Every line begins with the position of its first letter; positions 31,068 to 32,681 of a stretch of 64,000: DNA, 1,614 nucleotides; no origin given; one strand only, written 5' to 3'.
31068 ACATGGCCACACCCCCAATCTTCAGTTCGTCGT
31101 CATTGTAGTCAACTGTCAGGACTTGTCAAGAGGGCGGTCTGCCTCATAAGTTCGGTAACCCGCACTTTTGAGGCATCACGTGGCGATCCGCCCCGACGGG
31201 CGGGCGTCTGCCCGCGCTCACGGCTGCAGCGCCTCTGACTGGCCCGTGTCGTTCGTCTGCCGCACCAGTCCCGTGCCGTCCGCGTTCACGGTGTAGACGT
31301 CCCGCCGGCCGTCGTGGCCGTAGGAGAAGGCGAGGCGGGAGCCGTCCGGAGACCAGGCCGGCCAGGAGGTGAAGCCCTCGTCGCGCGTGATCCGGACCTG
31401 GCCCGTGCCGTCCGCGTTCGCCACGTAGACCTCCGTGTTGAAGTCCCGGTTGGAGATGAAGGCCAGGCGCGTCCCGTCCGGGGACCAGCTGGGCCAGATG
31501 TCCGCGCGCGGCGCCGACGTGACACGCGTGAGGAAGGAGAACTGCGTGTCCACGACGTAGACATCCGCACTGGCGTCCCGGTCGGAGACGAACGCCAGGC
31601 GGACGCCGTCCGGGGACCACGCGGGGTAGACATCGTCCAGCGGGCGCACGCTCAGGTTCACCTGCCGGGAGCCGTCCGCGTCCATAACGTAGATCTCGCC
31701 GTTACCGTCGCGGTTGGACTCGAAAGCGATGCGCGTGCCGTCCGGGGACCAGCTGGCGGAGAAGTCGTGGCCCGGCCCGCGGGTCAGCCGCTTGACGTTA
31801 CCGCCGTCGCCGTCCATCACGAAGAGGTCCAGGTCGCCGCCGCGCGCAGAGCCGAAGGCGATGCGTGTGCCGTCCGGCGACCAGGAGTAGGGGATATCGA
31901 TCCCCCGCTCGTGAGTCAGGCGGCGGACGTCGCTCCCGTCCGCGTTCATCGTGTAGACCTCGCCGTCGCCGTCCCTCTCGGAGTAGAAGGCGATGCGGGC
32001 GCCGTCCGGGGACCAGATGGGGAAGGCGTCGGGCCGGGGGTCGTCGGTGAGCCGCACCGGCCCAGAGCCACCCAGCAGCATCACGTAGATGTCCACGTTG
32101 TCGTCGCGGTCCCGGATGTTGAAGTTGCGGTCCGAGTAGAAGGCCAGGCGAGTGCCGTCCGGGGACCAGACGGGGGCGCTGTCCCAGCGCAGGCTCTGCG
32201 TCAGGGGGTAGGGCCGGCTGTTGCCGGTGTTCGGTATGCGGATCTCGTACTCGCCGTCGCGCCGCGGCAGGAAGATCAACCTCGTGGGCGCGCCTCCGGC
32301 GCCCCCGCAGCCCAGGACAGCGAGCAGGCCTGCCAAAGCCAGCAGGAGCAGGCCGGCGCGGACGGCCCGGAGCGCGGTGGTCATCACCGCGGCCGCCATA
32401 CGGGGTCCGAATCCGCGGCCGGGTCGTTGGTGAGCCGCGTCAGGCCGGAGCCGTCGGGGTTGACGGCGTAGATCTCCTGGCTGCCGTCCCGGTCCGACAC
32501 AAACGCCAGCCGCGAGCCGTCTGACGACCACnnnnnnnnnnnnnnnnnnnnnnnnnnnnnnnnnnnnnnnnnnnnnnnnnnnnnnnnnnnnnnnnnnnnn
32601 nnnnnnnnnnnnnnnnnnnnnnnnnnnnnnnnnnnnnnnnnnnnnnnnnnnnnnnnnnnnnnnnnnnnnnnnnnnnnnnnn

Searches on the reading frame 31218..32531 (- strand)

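Call 58: search_protein_families(library=pfam, proteins=[window:31218-32531:-], max_evalue=0.0001)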
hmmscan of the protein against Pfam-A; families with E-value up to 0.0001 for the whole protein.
window:31218-32531:- (437 aa): 8 families
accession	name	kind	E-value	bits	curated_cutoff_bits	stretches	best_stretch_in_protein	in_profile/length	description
PF07676.18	PD40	-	1e-69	229.7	20.9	7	246-282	1-38/38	WD40-like Beta Propeller Repeat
PF00930.27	DPPIV_N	-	1.3e-21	77.2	22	1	320-386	21-83/354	Dipeptidyl peptidase IV (DPP IV) N-terminal region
PF25174.1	Beta-prop_THOC3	-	8.9e-10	38.5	305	1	173-402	54-271/272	THOC3 beta-propeller domain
PF06620.16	DUF1150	-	5.8e-08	33.2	25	0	292-321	32-61/76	Protein of unknown function (DUF1150)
PF10647.15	Gmad1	-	6.7e-08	33.1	20.5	0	350-382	121-151/251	Lipoprotein LpqB beta-propeller domain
PF25460.1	Beta-prop_Aladin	-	2.1e-07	30.9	171.1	0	304-416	117-223/340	Aladin seven-bladed propeller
PF24797.1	Beta-prop_WDR35_TULP_N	-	7.8e-07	29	80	0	260-338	122-194/332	WDR35/TULP4 N-terminal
PF14583.12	Pectate_lyase22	-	7.7e-05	22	30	0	171-245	193-273/386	Oligogalacturonate lyase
